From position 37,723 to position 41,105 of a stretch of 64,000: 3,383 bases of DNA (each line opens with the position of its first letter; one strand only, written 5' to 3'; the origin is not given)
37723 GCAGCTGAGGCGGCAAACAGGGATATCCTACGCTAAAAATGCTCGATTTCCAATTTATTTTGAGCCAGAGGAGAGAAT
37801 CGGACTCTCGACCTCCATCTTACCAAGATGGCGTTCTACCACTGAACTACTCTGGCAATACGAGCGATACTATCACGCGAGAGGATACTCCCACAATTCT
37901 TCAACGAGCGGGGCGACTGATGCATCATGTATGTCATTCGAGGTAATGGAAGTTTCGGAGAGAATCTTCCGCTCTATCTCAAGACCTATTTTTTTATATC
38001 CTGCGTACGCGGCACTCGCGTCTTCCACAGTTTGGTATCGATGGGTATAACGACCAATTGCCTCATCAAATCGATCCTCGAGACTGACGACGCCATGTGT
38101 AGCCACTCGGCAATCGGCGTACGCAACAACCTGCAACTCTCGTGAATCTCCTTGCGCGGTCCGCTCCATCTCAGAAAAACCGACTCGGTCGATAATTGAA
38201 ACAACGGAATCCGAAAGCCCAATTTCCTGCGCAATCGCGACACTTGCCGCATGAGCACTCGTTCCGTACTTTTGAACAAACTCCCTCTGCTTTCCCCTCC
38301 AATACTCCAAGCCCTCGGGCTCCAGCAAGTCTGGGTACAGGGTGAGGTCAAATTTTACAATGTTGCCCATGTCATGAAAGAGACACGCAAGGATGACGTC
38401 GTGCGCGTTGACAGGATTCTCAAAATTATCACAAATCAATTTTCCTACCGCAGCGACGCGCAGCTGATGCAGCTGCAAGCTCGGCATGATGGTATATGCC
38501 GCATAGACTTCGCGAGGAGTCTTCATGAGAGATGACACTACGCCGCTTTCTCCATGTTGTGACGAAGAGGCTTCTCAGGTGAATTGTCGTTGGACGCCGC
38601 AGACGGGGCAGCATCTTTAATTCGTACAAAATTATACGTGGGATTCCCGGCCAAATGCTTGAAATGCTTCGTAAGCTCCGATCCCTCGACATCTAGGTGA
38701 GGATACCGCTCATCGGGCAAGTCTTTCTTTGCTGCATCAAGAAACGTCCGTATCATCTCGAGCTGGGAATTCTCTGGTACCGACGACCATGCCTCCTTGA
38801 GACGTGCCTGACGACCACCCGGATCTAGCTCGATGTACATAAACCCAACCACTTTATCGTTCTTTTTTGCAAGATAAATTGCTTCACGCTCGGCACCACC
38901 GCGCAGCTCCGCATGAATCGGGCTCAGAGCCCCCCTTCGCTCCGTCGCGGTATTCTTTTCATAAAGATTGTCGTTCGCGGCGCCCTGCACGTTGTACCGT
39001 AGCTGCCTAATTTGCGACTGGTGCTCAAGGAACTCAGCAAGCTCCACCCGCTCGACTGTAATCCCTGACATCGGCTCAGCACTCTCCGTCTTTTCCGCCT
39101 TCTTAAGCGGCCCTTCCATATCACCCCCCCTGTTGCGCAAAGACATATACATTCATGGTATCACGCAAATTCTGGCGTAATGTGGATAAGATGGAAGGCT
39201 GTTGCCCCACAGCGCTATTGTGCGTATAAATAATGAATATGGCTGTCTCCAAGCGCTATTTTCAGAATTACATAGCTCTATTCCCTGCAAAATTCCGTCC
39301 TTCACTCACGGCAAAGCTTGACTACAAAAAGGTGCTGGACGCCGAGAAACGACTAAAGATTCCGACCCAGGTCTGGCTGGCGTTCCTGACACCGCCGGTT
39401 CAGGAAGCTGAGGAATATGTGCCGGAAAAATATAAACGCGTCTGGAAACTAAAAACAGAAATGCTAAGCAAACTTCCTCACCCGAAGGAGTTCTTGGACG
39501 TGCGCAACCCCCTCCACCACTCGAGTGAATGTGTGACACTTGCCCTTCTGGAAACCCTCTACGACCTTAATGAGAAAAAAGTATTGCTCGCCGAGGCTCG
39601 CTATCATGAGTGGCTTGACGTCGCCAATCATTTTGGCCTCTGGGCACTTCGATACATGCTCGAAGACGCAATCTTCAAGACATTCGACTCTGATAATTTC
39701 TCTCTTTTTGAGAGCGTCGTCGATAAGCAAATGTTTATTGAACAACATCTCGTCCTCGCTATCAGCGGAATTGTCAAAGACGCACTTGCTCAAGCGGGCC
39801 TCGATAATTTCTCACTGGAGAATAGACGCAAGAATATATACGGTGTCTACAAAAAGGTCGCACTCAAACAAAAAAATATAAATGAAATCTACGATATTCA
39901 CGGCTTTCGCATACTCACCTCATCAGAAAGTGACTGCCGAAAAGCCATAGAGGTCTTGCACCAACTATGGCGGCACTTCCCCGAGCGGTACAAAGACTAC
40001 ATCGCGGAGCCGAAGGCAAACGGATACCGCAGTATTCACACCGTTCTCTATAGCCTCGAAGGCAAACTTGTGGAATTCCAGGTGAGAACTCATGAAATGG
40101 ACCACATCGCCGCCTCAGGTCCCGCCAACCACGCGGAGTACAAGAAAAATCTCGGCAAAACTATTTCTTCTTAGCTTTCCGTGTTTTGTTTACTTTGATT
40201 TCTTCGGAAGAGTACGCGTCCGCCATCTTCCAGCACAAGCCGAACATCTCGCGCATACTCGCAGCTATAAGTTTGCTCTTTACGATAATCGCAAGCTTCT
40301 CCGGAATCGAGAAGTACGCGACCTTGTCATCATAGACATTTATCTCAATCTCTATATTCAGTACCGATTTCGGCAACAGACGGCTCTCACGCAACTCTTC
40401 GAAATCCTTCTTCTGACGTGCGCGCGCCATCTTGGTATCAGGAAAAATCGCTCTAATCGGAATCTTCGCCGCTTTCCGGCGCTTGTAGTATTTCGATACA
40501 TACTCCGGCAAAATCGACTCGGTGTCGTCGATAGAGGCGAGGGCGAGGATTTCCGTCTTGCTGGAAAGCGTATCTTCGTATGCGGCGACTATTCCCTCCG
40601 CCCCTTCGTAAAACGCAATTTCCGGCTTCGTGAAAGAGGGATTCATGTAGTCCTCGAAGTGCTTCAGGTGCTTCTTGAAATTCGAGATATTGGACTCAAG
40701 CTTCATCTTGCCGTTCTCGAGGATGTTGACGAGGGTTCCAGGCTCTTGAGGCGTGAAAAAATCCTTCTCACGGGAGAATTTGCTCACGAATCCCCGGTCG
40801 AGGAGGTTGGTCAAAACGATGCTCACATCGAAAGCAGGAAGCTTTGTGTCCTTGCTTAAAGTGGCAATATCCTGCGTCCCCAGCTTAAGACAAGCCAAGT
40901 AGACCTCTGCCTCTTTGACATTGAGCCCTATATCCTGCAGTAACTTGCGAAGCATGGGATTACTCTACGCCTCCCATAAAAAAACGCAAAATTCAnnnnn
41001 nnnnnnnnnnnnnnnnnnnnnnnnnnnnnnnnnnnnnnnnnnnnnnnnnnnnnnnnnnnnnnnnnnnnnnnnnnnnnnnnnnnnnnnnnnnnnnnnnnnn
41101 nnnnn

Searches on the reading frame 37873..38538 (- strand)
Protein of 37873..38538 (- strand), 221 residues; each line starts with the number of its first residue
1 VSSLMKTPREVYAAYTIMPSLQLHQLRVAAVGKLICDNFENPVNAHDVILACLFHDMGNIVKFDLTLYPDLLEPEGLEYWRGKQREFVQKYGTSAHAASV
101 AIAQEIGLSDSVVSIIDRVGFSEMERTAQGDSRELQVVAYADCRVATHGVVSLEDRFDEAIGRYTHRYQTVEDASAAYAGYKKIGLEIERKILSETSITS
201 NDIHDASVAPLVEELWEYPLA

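Call 3: search_protein_families(library=pfam, proteins=[window:37873-38538:-], max_evalue=0.1)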
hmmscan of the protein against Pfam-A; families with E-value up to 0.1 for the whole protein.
window:37873-38538:- (221 aa): 4 families
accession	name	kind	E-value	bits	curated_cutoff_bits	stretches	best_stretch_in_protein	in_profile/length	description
PF01966.28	HD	-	1.2e-07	32.4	22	1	24-143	4-112/116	HD domain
PF13023.12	HD_3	-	0.0012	19.2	22.5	1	22-70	24-72/165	HD domain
PF08668.18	HDOD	-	0.0056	16.6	22.9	1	15-64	89-137/196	HDOD domain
PF12917.13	YfbR-like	-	0.065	13.3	25.9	0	18-65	23-74/182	5'-deoxynucleotidase YfbR-like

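Call 4: search_protein_families(library=ncbifam, proteins=[window:37873-38538:-], max_evalue=0.1)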
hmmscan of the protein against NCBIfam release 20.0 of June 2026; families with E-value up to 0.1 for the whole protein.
window:37873-38538:- (221 aa): 2 families
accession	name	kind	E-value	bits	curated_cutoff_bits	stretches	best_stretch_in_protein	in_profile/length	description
NF045665.1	NTPtran_DVU1551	equivalog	0.00071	18.7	315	1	96-190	264-356/359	DVU_1551 family NTP transferase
TIGR00277.1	HDIG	domain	0.0015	18.4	27.6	1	23-117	7-79/84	HDIG domain-containing metalloprotein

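Call 23: search_protein_families(library=padloc, proteins=[window:37873-38538:-], max_evalue=0.01)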
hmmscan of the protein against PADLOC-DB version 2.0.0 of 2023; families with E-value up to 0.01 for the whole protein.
window:37873-38538:- (221 aa): 0 families

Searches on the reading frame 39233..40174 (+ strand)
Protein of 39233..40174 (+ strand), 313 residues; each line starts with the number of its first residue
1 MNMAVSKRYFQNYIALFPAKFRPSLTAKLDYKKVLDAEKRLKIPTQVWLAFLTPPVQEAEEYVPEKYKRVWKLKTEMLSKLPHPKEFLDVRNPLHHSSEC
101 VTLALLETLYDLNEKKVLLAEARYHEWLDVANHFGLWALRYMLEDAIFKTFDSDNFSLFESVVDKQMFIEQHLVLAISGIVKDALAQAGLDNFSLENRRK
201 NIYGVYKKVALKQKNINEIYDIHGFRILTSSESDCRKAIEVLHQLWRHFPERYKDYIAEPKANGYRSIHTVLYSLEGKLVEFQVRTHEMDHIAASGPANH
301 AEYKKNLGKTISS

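Call 3: search_protein_families(library=pfam, proteins=[window:39233-40174:+], max_evalue=0.1)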
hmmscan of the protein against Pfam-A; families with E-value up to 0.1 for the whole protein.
window:39233-40174:+ (313 aa): 1 family
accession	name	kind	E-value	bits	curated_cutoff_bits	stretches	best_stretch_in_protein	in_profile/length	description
PF04607.23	RelA_SpoT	-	1.8e-34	118.8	27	1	198-306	2-111/113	Region found in RelA / SpoT proteins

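Call 4: search_protein_families(library=ncbifam, proteins=[window:39233-40174:+], max_evalue=0.1)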
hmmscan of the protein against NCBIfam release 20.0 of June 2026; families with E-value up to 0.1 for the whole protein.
window:39233-40174:+ (313 aa): 6 families
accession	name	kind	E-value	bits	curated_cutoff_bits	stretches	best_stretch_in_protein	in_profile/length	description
TIGR00691.1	spoT_relA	subfamily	1.3e-51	175.8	499.2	1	114-307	128-320/687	RelA/SpoT family protein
NF008303.0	PRK11092.1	equivalog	5e-34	117.5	947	1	117-306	156-344/702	bifunctional GTP diphosphokinase/guanosine-3',5'-bis pyrophosphate 3'-pyrophosphohydrolase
NF008124.0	PRK10872.1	equivalog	5.6e-33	114.4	728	1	113-306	168-360/744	GTP diphosphokinase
NF053588.1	GTPPhKinYjbM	equivalog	9.2e-08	32.1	320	1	206-311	54-167/201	GTP diphosphokinase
TIGR04562.1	TIGR04562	subfamily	3.3e-05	23.2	140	1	152-244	115-211/356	TIGR04552 family protein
TIGR04552.1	TIGR04552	subfamily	0.00012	21.5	125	0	152-244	117-212/352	TIGR04552 family protein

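Call 23: search_protein_families(library=padloc, proteins=[window:39233-40174:+], max_evalue=0.01)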
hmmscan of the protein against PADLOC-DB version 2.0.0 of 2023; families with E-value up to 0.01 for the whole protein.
window:39233-40174:+ (313 aa): 1 family
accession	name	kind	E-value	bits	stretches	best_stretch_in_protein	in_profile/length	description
PDLC04999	PDC-S33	-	3.4e-15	54.3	1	189-287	63-169/349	-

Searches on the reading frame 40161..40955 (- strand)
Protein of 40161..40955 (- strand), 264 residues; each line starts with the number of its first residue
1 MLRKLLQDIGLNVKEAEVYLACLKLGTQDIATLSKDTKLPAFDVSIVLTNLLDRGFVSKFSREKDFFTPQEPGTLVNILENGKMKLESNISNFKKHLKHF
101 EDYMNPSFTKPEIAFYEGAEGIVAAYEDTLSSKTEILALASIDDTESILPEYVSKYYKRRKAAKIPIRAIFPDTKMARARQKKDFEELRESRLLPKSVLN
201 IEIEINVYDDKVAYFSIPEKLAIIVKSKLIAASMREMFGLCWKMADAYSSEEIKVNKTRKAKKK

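Call 3: search_protein_families(library=pfam, proteins=[window:40161-40955:-], max_evalue=0.1)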
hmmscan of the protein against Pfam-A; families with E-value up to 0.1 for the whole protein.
window:40161-40955:- (264 aa): 1 family
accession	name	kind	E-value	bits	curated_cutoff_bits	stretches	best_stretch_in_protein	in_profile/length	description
PF01978.25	TrmB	-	3.5e-10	40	25.6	1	6-72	1-67/68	Sugar-specific transcriptional regulator TrmB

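Call 4: search_protein_families(library=ncbifam, proteins=[window:40161-40955:-], max_evalue=0.1)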
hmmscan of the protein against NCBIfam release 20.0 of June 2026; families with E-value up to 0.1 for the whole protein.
window:40161-40955:- (264 aa): 3 families
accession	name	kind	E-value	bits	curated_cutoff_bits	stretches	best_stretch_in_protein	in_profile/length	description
NF047390.1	TransRegTrmBL1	equivalog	9.6e-08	31.4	650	1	4-140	8-141/341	HTH-type sugar sensing transcriptional regulator TrmBL1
NF041141.1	tran_reg_TrmBL2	equivalog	0.0076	15.8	530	1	5-116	9-121/264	HTH-type transcriptional regulator TrmBL2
NF002138.0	PRK00977.1-2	equivalog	0.063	13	77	0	74-97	17-40/77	exodeoxyribonuclease VII small subunit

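Call 23: search_protein_families(library=padloc, proteins=[window:40161-40955:-], max_evalue=0.01)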
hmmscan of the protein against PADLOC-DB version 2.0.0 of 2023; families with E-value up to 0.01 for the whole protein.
window:40161-40955:- (264 aa): 0 families

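Call 70: find_related_loci(query=window:40161-40955:-, collection=metagenome_contigs, flank=7000)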
Query window:40161-40955:- (264 aa) in metagenome_contigs; peptide patterns used: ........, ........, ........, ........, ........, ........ (x = any residue, [..] = any of these).
219 stretches matched a pattern; 21 encode a relative of the query (tblastn E <= 1e-3); 21 distinct loci.
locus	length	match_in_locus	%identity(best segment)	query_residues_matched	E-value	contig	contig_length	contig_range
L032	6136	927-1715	91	1-264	7e-162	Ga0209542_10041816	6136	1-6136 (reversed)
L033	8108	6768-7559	91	1-264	6e-160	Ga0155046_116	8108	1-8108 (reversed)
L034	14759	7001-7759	92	1-253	2e-158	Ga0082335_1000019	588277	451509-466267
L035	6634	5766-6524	92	1-253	6e-159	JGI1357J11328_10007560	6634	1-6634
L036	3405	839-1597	92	1-253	2e-165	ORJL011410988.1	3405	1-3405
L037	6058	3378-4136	92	1-253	4e-159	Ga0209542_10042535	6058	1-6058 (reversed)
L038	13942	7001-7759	91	1-253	7e-158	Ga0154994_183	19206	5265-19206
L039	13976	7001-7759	91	1-253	7e-158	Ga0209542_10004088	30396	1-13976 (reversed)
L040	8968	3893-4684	88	1-264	3e-158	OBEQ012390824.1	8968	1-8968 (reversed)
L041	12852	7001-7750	92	1-250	5e-157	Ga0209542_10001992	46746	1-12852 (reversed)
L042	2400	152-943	85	1-264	5e-165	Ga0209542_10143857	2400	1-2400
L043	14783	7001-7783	85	1-262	2e-153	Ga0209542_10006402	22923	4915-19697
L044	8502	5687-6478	81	1-264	2e-146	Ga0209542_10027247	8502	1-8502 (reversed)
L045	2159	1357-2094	85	1-246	7e-154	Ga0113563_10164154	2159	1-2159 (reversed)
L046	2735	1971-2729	74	1-253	3e-138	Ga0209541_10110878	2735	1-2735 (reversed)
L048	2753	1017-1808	72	1-264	6e-138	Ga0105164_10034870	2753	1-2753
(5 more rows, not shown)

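Call 76: search_protein_families(library=pfam, proteins=[L041:6122-6943:+, L046:1052-1903:+, L048:318-827:+], max_evalue=0.01)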
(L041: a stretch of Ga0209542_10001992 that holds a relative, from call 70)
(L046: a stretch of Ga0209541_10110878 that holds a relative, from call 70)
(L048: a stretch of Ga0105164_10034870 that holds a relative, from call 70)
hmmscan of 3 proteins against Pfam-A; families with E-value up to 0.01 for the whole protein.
L041:6122-6943:+ (274 aa): 7 families
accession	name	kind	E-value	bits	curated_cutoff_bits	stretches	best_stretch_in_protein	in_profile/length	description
PF13847.12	Methyltransf_31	-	3.8e-06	27.1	27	1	56-212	5-129/145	Methyltransferase domain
PF13649.12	Methyltransf_25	-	1.2e-05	26.3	27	1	58-120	1-59/97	Methyltransferase domain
PF12847.13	Methyltransf_18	-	0.0006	20.3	27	1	41-115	1-73/151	Methyltransferase domain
PF08241.18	Methyltransf_11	-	0.00066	20.7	21.2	1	60-120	2-57/95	Methyltransferase domain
PF01170.24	UPF0020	-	0.0013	18.9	22.3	1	80-120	76-116/197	RMKL-like, methyltransferase domain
PF13489.12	Methyltransf_23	-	0.0034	17.6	27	1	35-123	4-91/164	Methyltransferase domain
PF08242.18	Methyltransf_12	-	0.0079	17.3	30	0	60-119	2-61/98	Methyltransferase domain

L046:1052-1903:+ (284 aa): 1 family
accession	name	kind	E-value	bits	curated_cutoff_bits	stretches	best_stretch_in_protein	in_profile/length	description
PF01063.24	Aminotran_4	-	3.1e-45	155.2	28.5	1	32-251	1-223/223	Amino-transferase class IV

L048:318-827:+ (170 aa): 0 families

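Call 87: search_protein_families(library=pfam, proteins=[L039:8803-9300:+], max_evalue=1)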
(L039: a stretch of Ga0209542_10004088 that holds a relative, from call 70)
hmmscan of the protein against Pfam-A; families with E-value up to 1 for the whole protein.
L039:8803-9300:+ (166 aa): 2 families
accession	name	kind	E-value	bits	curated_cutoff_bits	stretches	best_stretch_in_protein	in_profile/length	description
PF00583.31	Acetyltransf_1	-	1.4e-06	29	20.7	1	70-144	17-95/116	Acetyltransferase (GNAT) family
PF13508.13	Acetyltransf_7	-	0.1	13.4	27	1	83-130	3-49/84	Acetyltransferase (GNAT) domain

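Call 96: search_solved_structures(query=window:40161-40955:-, max_evalue=0.1)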
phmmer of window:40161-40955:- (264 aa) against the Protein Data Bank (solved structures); distinct sequences matched with E-value up to 0.1: 3.
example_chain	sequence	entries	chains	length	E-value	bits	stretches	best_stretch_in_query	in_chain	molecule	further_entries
5bqt_A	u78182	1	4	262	0.0081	18.9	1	4-245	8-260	Putative HTH-type transcriptional regulator TrmBL2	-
5bpd_A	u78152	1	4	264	0.0085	18.8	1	4-245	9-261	TrmBL2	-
5box_A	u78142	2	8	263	0.009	18.8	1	4-245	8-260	Putative HTH-type transcriptional regulator TrmBL2 | TrmBL2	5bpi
